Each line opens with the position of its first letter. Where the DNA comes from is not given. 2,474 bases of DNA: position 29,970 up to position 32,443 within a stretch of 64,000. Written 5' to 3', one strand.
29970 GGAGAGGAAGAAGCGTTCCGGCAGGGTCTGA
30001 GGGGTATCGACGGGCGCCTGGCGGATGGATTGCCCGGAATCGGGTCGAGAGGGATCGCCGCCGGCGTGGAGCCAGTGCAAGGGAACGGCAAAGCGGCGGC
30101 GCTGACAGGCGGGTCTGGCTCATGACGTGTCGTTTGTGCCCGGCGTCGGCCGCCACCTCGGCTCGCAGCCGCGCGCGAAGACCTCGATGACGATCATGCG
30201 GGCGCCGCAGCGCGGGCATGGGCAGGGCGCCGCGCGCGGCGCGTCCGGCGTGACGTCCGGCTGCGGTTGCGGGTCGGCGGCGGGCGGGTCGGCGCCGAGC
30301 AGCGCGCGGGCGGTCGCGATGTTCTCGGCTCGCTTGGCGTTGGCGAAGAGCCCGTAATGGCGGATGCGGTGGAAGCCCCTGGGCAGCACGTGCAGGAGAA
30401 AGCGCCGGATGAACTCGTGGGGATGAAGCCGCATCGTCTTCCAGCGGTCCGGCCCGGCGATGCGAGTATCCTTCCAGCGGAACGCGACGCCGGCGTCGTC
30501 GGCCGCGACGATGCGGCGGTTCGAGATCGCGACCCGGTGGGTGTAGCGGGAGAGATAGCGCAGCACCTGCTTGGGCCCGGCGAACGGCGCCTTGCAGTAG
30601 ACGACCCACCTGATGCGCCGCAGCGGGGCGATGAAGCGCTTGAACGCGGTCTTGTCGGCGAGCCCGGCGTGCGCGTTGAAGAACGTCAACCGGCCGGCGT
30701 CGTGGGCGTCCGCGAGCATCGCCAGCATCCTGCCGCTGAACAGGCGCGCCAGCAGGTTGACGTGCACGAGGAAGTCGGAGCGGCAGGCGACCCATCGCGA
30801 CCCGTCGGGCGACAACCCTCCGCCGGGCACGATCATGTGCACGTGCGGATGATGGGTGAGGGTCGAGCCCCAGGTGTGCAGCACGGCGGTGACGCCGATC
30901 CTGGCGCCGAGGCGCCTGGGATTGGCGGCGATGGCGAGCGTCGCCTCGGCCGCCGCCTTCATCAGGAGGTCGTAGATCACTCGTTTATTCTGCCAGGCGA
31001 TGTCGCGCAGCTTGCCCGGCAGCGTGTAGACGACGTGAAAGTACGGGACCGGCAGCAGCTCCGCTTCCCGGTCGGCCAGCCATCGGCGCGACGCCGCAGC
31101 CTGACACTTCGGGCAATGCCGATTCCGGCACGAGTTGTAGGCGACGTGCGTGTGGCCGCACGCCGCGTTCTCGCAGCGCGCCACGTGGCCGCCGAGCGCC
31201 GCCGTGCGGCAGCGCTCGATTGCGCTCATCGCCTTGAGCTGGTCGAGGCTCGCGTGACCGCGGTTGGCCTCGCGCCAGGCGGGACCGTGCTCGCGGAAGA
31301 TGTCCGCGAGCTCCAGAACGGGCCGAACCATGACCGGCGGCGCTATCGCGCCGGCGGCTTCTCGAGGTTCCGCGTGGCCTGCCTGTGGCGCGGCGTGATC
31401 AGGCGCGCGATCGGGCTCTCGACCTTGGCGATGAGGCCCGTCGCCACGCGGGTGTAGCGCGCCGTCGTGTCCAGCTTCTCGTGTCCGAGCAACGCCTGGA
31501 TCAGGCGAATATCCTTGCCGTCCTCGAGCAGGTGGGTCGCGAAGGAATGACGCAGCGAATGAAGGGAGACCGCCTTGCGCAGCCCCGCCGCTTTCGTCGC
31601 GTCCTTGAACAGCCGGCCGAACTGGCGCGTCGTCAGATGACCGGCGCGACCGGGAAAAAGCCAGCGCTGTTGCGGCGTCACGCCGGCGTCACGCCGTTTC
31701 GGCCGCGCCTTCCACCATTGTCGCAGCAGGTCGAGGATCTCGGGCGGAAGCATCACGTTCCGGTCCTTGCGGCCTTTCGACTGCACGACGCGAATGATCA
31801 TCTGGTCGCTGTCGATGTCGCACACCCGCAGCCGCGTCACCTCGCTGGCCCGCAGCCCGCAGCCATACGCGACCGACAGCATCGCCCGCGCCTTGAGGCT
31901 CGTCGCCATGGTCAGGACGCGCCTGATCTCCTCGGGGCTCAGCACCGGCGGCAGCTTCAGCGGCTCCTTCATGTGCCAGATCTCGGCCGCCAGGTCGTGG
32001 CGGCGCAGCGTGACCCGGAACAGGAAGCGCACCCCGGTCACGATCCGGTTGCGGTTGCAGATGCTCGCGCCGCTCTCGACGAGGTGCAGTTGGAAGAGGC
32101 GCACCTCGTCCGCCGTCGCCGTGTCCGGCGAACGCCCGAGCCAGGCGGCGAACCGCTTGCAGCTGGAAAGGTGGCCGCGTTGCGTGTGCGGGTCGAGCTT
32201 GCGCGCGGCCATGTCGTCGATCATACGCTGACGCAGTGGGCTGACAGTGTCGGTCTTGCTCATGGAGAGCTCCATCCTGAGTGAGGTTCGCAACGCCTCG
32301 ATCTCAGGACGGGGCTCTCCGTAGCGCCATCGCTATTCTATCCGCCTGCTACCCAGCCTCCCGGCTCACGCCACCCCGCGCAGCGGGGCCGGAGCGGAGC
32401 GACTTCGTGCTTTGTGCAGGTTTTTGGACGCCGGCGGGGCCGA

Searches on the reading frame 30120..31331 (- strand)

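Call 85: search_protein_families(library=pfam, proteins=[window:30120-31331:-], max_evalue=0.0001)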
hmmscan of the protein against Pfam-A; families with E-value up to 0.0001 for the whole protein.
window:30120-31331:- (403 aa): 2 families
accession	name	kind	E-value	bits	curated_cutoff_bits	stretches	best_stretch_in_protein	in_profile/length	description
PF04986.18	Y2_Tnp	-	2.1e-66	223.9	20.9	1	146-334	1-181/183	Putative transposase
PF14319.11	Zn_Tnp_IS91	-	5.5e-32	110.1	26.3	1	11-104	1-90/90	Transposase zinc-binding domain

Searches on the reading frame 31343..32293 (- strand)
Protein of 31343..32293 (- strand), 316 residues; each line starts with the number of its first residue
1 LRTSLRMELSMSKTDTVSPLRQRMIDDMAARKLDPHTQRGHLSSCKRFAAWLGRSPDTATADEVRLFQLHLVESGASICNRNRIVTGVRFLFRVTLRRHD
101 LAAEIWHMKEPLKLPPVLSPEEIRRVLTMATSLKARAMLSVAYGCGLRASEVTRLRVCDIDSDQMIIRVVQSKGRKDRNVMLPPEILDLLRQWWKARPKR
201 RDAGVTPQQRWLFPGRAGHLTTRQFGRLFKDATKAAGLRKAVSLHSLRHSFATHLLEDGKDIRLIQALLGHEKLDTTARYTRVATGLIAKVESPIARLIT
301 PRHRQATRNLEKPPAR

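Call 85: search_protein_families(library=pfam, proteins=[window:31343-32293:-], max_evalue=0.0001)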
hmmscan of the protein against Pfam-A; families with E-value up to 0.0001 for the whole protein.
window:31343-32293:- (316 aa): 2 families
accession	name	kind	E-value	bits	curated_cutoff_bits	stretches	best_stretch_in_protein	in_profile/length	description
PF00589.27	Phage_integrase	-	8.4e-40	136.8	27.1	1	117-284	2-169/172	Phage integrase family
PF13495.12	Phage_int_SAM_4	-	1.1e-10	42.2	27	1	20-98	1-81/85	Phage integrase, N-terminal SAM-like domain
